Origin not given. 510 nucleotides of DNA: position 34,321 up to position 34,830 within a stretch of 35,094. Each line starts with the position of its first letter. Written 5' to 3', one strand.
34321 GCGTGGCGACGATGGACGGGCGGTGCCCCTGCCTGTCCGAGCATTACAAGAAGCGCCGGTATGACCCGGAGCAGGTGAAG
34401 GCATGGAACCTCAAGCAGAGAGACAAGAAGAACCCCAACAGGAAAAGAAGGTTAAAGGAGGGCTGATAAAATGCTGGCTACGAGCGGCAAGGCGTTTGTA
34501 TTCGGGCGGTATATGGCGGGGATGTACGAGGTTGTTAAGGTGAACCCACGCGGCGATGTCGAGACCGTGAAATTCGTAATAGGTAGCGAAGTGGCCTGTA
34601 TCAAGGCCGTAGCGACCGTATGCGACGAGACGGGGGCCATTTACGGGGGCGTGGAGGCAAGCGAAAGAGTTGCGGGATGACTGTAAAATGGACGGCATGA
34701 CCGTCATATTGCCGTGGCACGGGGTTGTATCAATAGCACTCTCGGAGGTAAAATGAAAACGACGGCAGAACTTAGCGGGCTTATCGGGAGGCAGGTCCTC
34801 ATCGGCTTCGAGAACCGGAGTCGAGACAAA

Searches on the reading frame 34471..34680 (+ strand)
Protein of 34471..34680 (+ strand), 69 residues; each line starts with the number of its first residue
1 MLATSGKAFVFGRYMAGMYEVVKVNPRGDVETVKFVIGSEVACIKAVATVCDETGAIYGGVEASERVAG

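Call 26: find_encoding_contigs(protein=window:34471-34680:+, flank=10000, max_places=6)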
Protein window:34471-34680:+ (69 aa): 12 contigs read that carry it; 6 places shown.
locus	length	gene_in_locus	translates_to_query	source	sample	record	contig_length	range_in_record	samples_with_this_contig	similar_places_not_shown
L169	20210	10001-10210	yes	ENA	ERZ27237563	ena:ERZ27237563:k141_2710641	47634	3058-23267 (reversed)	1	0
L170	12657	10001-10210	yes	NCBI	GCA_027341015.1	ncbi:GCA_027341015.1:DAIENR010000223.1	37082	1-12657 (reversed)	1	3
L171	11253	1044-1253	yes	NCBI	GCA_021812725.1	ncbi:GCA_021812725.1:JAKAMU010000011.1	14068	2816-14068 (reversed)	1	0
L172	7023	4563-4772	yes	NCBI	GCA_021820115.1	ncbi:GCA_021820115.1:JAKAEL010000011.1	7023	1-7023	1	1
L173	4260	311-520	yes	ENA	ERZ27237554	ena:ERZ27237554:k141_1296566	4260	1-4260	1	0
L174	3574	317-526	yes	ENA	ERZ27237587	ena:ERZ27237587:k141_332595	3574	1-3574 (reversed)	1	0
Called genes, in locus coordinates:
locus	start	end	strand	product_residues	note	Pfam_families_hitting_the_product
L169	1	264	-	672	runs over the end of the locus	-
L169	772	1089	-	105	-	-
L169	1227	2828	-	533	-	PF04466:Terminase_3 (faint)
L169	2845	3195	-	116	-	-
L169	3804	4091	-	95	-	-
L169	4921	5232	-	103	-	-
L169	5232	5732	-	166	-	-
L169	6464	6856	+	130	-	-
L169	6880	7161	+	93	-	-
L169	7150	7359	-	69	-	-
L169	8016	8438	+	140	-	-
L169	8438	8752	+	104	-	PF27050:Phage_P22_Y8K6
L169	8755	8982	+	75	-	-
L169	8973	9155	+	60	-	-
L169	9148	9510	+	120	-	-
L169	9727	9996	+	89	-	-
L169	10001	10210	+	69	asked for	-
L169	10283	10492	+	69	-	-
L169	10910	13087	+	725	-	PF14224:DUF4331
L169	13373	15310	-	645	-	PF00682:HMGL-like, PF02743:dCache_1, PF22673:MCP-like_PDC_1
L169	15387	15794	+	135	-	PF01909:NTP_transf_2, PF18765:Polbeta (weak)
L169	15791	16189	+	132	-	PF05168:HEPN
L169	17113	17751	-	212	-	PF11967:RecO_N, PF02565:RecO_C (weak)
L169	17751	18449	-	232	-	PF20582:UPF0758_N (weak), PF04002:RadC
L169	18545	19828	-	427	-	PF02310:B12-binding, PF04055:Radical_SAM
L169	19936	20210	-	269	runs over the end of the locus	PF01522:Polysacc_deac_1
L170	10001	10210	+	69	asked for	-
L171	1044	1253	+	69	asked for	-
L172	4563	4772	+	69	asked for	-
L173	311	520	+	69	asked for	-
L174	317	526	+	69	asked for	-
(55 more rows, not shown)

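Call 69: list_cluster_members(proteins=[L169:17113-17751:-, L169:10910-13087:+, L169:18545-19828:-])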
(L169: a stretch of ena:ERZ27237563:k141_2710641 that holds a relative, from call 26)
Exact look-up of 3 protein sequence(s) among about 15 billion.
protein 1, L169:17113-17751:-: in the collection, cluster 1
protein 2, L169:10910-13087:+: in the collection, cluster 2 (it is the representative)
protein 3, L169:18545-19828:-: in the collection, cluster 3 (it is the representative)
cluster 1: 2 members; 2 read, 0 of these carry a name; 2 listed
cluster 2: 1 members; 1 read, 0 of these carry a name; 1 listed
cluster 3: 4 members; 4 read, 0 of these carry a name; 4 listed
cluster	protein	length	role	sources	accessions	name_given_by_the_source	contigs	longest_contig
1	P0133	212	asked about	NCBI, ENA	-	-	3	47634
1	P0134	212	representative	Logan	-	-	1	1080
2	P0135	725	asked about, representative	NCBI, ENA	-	-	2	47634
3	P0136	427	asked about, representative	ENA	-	-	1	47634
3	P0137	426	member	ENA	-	-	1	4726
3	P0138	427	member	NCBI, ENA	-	-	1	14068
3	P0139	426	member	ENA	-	-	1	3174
